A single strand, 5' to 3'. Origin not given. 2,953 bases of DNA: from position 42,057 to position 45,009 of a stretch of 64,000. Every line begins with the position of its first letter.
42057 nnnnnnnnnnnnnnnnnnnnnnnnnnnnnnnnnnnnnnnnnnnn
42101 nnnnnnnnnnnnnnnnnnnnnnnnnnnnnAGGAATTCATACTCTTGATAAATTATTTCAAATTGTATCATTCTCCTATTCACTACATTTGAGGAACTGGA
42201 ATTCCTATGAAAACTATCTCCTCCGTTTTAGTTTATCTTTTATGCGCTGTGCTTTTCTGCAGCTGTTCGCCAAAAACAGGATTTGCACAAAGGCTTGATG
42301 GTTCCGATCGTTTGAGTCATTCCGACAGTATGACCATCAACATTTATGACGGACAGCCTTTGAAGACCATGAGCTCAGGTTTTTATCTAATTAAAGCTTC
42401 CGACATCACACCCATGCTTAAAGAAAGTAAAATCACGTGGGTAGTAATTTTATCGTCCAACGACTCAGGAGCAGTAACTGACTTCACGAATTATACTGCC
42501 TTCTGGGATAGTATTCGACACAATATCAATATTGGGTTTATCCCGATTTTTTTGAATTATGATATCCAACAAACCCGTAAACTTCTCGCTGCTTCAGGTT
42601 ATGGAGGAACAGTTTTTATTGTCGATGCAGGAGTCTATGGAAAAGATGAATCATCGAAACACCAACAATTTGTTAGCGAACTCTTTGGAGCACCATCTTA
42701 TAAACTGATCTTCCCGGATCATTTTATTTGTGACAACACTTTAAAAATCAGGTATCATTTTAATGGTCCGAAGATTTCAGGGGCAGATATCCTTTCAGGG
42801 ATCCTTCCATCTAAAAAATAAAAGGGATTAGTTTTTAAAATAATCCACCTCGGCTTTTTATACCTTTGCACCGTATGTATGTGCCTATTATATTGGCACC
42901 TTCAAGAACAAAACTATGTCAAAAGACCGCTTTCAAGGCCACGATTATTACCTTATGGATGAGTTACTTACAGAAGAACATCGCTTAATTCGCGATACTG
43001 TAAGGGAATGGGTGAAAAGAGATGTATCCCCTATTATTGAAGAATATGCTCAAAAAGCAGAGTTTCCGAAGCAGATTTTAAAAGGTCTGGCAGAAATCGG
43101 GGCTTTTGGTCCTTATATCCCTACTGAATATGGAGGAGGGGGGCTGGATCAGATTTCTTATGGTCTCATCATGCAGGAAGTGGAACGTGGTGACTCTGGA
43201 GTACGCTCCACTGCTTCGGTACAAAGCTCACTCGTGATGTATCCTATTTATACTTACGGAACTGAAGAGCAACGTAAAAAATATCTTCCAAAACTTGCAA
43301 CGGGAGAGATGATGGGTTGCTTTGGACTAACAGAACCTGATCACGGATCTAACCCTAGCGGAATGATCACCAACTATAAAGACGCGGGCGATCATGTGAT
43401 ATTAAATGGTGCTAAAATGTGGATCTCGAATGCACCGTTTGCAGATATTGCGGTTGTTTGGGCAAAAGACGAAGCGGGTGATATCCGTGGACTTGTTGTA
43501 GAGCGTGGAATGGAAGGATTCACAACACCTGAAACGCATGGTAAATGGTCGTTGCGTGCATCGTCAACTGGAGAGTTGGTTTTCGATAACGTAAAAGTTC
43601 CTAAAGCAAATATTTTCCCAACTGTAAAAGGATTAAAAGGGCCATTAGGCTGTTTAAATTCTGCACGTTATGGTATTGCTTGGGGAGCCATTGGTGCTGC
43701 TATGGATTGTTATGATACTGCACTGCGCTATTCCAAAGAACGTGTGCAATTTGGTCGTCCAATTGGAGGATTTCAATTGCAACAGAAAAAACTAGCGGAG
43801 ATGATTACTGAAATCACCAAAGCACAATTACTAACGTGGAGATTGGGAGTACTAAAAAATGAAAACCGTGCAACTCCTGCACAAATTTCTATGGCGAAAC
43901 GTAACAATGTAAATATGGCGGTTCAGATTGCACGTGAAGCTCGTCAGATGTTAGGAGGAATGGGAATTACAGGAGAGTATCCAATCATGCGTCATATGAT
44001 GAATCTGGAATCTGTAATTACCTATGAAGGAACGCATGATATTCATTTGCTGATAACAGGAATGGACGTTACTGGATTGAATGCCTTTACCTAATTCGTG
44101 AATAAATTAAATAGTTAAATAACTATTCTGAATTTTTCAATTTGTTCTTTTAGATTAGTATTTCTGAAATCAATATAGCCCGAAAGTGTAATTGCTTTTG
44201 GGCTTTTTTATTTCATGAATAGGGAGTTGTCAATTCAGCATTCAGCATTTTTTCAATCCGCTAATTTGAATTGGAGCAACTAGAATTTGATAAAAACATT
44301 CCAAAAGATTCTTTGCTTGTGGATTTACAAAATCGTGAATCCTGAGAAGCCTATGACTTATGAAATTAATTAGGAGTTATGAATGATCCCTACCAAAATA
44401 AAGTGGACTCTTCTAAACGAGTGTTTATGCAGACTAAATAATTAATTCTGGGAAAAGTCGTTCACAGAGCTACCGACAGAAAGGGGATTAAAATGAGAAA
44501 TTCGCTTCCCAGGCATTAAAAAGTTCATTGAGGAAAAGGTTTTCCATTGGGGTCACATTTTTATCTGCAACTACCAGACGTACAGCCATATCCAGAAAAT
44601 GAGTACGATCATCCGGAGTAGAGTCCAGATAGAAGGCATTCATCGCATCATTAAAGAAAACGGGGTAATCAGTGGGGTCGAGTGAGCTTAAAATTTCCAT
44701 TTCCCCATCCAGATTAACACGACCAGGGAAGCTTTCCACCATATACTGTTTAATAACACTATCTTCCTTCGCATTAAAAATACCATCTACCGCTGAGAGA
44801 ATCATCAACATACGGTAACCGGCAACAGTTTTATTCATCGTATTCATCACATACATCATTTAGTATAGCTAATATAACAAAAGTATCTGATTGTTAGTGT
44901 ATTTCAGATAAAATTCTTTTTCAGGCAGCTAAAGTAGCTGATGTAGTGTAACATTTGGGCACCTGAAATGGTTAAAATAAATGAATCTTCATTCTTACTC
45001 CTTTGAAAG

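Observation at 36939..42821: Extracytoplasmic thioredoxin-like neighbourhood with two tandem paralog pairs, one member having lost its CxxC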

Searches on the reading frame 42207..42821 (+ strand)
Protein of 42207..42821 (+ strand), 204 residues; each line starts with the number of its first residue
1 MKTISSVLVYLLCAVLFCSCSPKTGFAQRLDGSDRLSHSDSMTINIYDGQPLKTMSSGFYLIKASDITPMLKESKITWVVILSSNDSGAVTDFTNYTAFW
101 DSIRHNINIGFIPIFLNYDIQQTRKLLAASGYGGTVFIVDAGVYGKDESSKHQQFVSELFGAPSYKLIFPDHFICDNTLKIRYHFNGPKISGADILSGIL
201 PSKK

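Call 3: search_protein_families(library=pfam, proteins=[window:42207-42821:+], max_evalue=1)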
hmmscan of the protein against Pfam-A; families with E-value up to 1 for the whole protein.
window:42207-42821:+ (204 aa): 3 families
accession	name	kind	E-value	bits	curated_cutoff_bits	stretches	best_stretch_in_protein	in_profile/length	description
PF11868.13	DUF3388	-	0.0028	17.5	25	1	134-179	106-152/190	Protein of unknown function (DUF3388)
PF23570.1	PHD_P300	-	0.056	13.8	27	1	165-180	23-38/39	Histone acetyltransferase p300-like, PHD domain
PF24066.1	Hisat_C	-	0.069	13.5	27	0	46-75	33-63/124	Histidine N-acetyltransferase, C-terminal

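Call 4: search_protein_families(library=ncbifam, proteins=[window:42207-42821:+], max_evalue=1)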
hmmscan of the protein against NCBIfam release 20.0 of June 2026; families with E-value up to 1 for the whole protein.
window:42207-42821:+ (204 aa): 0 families

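Call 89: search_protein_families(library=padloc, proteins=[window:42207-42821:+], max_evalue=0.1)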
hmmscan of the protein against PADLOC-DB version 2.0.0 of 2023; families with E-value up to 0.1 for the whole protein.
window:42207-42821:+ (204 aa): 0 families

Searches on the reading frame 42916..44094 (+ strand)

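Call 96: search_protein_families(library=pfam, proteins=[window:42916-44094:+], max_evalue=0.00001)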
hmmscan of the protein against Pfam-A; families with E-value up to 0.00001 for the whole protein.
window:42916-44094:+ (392 aa): 4 families
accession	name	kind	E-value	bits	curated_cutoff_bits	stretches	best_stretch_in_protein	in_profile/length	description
PF02771.21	Acyl-CoA_dh_N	-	9.3e-40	136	22.9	1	19-131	1-113/113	Acyl-CoA dehydrogenase, N-terminal domain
PF00441.29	Acyl-CoA_dh_1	-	3e-35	122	22.4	1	238-383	2-147/150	Acyl-CoA dehydrogenase, C-terminal domain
PF02770.24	Acyl-CoA_dh_M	-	4.8e-22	78.4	33.3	1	135-226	1-97/97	Acyl-CoA dehydrogenase, middle domain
PF08028.16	Acyl-CoA_dh_2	-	8.1e-10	39.5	22.7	1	253-370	2-129/134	Acyl-CoA dehydrogenase, C-terminal domain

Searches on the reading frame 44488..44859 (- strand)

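Call 90: search_protein_families(library=pfam, proteins=[window:44488-44859:-], max_evalue=0.1)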
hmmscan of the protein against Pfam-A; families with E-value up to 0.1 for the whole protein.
window:44488-44859:- (123 aa): 1 family
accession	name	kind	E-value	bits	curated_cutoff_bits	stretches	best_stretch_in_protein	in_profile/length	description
PF05099.18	TerB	-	0.00031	21.4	24.4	1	81-114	70-103/118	Tellurite resistance protein TerB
